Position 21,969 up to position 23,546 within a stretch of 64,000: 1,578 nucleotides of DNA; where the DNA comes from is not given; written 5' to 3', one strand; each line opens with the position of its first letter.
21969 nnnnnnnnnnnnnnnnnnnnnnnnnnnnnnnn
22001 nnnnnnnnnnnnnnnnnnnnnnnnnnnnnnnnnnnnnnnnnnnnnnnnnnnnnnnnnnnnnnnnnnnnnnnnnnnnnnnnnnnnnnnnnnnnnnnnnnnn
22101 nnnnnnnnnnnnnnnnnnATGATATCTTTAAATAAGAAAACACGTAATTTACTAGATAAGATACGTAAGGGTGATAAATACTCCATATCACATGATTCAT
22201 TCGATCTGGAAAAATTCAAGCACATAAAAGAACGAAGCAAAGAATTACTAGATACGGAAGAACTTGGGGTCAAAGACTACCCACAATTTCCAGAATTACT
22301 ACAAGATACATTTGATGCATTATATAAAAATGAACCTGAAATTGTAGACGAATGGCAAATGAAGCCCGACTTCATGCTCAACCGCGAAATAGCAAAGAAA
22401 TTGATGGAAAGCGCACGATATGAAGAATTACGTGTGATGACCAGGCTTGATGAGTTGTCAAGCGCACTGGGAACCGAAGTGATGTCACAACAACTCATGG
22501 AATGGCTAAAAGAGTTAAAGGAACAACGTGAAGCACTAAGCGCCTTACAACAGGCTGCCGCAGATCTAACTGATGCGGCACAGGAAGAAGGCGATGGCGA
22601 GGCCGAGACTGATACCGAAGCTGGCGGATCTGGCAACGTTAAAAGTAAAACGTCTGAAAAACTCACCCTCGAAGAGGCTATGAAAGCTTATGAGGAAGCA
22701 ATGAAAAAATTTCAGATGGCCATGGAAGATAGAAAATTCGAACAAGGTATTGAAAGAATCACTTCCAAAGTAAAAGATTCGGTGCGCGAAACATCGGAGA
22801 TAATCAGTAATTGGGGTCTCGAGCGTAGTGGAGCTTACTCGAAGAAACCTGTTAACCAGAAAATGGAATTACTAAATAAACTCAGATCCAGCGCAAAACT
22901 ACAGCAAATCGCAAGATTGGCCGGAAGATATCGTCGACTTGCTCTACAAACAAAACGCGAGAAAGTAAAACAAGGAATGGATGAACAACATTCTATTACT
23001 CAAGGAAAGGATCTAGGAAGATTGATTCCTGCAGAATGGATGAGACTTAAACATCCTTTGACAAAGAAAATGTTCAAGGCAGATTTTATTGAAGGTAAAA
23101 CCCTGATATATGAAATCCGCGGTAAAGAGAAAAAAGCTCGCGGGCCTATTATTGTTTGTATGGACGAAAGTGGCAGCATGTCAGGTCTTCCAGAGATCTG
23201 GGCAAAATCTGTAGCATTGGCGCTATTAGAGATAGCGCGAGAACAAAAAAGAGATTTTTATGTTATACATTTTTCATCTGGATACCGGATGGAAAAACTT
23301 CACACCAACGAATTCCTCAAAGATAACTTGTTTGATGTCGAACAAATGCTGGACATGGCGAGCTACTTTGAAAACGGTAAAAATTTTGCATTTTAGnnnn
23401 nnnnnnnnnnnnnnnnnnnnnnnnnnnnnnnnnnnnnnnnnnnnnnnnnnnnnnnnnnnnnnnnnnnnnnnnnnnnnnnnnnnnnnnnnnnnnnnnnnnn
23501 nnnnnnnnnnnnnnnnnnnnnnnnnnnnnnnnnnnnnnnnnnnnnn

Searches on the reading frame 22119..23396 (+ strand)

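Call 3: search_protein_families(library=pfam, proteins=[window:22119-23396:+], max_evalue=1)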
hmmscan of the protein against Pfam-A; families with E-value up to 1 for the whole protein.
window:22119-23396:+ (425 aa): 7 families
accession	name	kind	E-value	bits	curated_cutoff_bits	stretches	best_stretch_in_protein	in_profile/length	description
PF04212.24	MIT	-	0.013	16.1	30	1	183-220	19-56/66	MIT (microtubule interacting and transport) domain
PF05762.20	VWA_CoxE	-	0.027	14.3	26.4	1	327-366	41-81/222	VWA domain containing CoxE-like protein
PF02609.21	Exonuc_VII_S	-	0.042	14.3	24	1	179-197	17-35/52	Exonuclease VII small subunit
PF13519.12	VWA_2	-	0.069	14.2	27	1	344-393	1-53/107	von Willebrand factor type A domain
PF14362.11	DUF4407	-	0.09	12.5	31.3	1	86-227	104-234/297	Domain of unknown function (DUF4407)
PF14649.11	Spatacsin_C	-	0.2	11.2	25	1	66-156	116-187/296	Spatacsin C-terminus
PF24211.1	DUF7432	-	0.21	12.4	27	1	127-226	24-107/120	Family of unknown function (DUF7432)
